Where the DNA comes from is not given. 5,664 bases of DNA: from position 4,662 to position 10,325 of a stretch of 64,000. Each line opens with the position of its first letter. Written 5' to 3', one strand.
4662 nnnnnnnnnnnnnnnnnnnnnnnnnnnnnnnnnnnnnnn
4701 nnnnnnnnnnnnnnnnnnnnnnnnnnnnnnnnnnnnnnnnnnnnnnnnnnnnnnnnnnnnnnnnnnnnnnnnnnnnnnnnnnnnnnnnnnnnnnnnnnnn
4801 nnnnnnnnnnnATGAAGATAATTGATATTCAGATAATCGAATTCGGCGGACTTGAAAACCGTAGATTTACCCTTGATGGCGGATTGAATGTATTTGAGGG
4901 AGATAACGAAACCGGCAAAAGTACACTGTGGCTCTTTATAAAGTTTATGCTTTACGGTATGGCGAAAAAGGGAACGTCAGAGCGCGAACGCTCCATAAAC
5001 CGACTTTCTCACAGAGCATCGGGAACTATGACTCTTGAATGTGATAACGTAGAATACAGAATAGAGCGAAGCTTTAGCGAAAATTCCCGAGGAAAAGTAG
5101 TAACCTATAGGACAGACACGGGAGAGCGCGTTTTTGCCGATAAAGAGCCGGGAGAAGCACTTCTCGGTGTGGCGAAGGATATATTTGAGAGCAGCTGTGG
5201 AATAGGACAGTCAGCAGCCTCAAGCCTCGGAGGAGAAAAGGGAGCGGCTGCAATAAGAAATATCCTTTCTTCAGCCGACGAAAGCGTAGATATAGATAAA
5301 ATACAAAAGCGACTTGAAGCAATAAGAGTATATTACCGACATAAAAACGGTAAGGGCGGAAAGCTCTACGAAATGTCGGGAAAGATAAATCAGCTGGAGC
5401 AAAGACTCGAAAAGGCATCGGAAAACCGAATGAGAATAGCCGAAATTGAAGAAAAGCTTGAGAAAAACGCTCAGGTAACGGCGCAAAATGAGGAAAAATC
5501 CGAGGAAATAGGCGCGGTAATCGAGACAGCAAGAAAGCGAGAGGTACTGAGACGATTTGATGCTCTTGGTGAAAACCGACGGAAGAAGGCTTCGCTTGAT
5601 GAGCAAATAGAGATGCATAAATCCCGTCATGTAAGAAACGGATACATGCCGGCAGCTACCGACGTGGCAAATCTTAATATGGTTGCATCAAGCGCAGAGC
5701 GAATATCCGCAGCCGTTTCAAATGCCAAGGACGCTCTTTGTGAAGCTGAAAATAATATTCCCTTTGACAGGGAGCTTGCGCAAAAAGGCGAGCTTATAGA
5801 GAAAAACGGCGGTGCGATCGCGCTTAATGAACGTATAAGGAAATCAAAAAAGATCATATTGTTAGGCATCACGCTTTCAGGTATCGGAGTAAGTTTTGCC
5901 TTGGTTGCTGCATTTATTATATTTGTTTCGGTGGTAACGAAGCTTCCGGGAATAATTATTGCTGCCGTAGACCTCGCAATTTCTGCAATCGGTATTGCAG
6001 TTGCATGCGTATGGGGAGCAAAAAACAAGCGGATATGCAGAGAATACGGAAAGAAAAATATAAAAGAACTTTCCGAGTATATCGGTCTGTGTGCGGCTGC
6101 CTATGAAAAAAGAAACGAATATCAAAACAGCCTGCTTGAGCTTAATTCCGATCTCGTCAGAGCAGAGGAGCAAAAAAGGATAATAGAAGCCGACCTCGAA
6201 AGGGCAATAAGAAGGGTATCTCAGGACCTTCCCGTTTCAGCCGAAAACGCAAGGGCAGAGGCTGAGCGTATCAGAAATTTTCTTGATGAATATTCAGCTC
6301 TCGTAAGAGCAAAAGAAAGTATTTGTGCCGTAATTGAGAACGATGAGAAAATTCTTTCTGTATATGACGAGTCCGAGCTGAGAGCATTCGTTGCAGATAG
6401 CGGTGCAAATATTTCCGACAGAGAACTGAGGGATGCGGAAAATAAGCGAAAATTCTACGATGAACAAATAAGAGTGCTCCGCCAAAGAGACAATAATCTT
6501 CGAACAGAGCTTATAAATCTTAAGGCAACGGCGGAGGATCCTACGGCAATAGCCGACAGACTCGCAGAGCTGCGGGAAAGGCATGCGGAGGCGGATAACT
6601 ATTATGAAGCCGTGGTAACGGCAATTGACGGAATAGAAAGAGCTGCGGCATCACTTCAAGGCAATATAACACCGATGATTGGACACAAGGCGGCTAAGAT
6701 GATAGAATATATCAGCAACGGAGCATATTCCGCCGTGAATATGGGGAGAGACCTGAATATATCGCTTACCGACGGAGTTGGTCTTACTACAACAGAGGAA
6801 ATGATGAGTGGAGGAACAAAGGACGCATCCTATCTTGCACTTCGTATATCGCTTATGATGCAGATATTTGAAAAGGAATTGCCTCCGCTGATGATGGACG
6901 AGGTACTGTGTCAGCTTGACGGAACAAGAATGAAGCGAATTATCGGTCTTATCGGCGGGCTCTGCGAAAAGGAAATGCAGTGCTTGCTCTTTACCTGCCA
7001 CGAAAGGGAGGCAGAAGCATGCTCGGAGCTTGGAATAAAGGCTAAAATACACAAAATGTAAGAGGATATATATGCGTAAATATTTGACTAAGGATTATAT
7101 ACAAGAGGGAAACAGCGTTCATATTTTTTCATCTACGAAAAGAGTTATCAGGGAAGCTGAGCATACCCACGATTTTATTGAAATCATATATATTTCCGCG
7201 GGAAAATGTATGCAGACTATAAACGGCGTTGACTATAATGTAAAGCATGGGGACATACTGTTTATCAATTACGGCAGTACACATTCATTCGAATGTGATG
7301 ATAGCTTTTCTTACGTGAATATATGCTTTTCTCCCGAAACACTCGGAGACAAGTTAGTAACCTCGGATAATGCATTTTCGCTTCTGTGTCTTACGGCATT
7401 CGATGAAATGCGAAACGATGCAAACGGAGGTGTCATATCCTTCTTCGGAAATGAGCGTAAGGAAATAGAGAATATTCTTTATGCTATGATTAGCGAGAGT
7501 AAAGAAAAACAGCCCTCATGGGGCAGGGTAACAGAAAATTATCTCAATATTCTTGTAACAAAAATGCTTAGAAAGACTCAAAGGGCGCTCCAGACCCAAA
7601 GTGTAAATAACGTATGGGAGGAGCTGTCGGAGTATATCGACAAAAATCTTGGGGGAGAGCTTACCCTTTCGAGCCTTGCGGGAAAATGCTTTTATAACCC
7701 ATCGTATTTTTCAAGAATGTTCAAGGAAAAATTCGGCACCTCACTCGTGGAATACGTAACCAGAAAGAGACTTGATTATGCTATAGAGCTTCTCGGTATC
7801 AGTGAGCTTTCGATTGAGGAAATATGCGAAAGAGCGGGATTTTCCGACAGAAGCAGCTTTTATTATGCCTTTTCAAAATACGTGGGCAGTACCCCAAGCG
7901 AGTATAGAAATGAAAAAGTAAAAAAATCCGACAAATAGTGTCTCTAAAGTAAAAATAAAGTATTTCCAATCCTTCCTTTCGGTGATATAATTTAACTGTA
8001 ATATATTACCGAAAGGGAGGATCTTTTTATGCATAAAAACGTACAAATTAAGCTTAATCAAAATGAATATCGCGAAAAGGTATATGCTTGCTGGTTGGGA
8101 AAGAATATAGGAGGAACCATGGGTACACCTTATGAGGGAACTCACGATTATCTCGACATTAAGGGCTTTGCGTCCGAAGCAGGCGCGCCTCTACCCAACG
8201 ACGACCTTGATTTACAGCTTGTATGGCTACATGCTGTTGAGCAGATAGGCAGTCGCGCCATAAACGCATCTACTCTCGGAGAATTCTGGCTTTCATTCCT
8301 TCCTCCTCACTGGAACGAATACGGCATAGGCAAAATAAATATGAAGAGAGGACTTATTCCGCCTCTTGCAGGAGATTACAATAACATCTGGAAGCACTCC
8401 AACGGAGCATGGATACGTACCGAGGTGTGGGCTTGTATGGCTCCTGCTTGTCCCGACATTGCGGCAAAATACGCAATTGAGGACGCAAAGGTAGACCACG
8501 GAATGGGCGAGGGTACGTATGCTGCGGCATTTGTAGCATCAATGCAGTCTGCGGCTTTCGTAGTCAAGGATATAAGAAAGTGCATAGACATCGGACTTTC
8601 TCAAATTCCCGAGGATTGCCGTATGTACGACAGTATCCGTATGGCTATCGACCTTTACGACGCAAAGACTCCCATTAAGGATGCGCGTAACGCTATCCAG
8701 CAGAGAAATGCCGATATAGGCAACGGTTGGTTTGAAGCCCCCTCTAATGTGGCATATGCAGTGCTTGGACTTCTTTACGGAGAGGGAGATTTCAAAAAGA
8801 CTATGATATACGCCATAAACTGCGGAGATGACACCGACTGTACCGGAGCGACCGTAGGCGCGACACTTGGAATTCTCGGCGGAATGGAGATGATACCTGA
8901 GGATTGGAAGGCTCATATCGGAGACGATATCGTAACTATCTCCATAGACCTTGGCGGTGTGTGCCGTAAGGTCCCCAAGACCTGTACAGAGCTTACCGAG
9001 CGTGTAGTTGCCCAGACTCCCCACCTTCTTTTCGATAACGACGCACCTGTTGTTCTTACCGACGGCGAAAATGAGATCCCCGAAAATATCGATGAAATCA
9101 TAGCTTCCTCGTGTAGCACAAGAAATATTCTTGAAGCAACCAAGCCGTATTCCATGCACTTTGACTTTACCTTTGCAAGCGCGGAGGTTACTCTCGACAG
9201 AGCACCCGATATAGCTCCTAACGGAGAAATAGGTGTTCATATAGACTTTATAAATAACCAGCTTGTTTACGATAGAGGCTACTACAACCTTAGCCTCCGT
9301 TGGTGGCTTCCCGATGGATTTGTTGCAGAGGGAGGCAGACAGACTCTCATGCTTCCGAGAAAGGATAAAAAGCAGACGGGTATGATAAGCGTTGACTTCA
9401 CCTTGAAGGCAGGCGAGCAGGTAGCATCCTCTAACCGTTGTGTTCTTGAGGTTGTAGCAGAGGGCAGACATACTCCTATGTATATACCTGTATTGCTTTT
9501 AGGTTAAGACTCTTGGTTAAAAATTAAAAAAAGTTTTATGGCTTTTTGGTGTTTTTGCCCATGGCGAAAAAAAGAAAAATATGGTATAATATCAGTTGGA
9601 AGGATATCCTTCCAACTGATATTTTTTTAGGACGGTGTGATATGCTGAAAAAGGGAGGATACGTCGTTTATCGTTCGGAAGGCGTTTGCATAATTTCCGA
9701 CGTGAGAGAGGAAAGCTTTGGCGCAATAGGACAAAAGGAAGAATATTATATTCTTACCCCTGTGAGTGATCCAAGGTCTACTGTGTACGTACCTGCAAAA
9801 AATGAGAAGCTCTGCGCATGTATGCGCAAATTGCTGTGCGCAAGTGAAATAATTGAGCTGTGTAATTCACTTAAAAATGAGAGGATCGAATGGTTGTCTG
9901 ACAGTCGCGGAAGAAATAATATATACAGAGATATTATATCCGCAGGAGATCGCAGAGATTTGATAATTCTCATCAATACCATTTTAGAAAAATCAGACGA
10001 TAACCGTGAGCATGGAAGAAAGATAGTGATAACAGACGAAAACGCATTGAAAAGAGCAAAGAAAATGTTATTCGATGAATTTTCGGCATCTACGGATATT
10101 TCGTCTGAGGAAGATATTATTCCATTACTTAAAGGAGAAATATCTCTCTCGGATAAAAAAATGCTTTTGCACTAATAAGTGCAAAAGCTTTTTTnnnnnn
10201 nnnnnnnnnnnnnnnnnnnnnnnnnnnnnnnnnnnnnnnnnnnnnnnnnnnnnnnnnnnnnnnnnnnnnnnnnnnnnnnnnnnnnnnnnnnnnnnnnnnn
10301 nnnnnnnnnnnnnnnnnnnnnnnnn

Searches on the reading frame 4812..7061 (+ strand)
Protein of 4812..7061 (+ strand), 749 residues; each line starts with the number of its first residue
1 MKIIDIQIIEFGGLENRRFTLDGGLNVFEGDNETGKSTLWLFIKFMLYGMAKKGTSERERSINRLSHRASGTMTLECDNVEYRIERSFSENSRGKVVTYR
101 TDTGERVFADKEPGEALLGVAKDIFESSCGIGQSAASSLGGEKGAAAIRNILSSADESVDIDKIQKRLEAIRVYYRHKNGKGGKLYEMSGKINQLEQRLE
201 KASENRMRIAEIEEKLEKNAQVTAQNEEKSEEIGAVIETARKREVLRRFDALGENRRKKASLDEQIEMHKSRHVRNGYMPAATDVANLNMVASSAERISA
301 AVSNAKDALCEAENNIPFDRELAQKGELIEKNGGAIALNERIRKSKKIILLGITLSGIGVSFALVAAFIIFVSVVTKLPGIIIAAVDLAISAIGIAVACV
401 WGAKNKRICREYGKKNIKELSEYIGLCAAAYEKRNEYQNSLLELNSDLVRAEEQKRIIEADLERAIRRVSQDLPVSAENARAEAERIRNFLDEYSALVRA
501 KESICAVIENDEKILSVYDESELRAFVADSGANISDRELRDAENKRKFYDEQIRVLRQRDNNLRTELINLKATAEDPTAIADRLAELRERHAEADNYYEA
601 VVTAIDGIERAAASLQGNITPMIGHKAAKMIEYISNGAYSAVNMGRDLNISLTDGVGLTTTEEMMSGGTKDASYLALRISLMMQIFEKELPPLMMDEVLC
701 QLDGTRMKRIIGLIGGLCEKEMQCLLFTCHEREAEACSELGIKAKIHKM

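Call 6: search_protein_families(library=pfam, proteins=[window:4812-7061:+])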
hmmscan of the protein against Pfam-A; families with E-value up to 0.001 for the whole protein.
window:4812-7061:+ (749 aa): 4 families
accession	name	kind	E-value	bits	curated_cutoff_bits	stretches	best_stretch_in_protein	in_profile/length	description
PF02463.25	SMC_N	-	2.7e-09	37.2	40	1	6-739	5-207/220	RecF/RecN/SMC N terminal domain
PF13476.12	AAA_23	-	4.4e-09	37.7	27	1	6-229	2-193/201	AAA domain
PF13514.12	AAA_27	-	1.9e-08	34.6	22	1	1-203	1-200/206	AAA domain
PF13175.12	AAA_15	-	9.6e-07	29.2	32.1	1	1-221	1-148/374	AAA ATPase domain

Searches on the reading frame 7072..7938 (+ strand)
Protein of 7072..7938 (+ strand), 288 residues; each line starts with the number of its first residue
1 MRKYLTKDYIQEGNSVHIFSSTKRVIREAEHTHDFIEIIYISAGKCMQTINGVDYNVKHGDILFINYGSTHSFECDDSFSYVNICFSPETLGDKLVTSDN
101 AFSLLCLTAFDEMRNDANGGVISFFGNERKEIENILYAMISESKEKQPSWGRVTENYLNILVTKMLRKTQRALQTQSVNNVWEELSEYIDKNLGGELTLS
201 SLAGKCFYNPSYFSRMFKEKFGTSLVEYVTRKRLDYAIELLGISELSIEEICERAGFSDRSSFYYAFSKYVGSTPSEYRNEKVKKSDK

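Call 6: search_protein_families(library=pfam, proteins=[window:7072-7938:+])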
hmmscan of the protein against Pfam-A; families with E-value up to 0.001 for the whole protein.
window:7072-7938:+ (288 aa): 4 families
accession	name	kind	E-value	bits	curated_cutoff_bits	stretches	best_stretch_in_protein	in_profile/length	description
PF12833.13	HTH_18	-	2.5e-21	76.2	33.6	1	202-280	1-79/80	Helix-turn-helix domain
PF00165.29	HTH_AraC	-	9e-20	70.8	26.6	2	244-280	7-42/42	Bacterial regulatory helix-turn-helix proteins, AraC family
PF02311.25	AraC_binding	-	8.9e-13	48.6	21.1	1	29-93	17-83/135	AraC-like ligand binding domain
PF07883.17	Cupin_2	-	2e-06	27.9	27.2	1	29-77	12-60/70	Cupin domain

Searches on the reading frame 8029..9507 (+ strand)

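Call 6: search_protein_families(library=pfam, proteins=[window:8029-9507:+])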
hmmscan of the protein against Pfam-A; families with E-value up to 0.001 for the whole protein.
window:8029-9507:+ (492 aa): 1 family
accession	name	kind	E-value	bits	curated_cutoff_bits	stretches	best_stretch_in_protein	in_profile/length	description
PF03747.19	ADP_ribosyl_GH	-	5.5e-40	138.3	26.2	1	20-292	1-287/287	ADP-ribosylglycohydrolase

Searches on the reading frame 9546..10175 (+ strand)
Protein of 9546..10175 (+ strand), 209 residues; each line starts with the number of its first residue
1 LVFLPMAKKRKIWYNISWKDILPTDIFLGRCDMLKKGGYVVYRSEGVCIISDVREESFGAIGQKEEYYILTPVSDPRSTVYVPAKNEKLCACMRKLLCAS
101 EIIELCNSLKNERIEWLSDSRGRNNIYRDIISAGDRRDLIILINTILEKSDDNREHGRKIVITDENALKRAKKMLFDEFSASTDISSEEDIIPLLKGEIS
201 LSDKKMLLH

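Call 6: search_protein_families(library=pfam, proteins=[window:9546-10175:+])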
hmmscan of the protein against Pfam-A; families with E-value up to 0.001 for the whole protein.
window:9546-10175:+ (209 aa): 1 family
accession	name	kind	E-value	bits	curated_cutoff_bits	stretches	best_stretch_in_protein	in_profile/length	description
PF02559.22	CarD_TRCF_RID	-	5.4e-12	46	23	1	34-96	1-56/57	CarD-like/TRCF RID domain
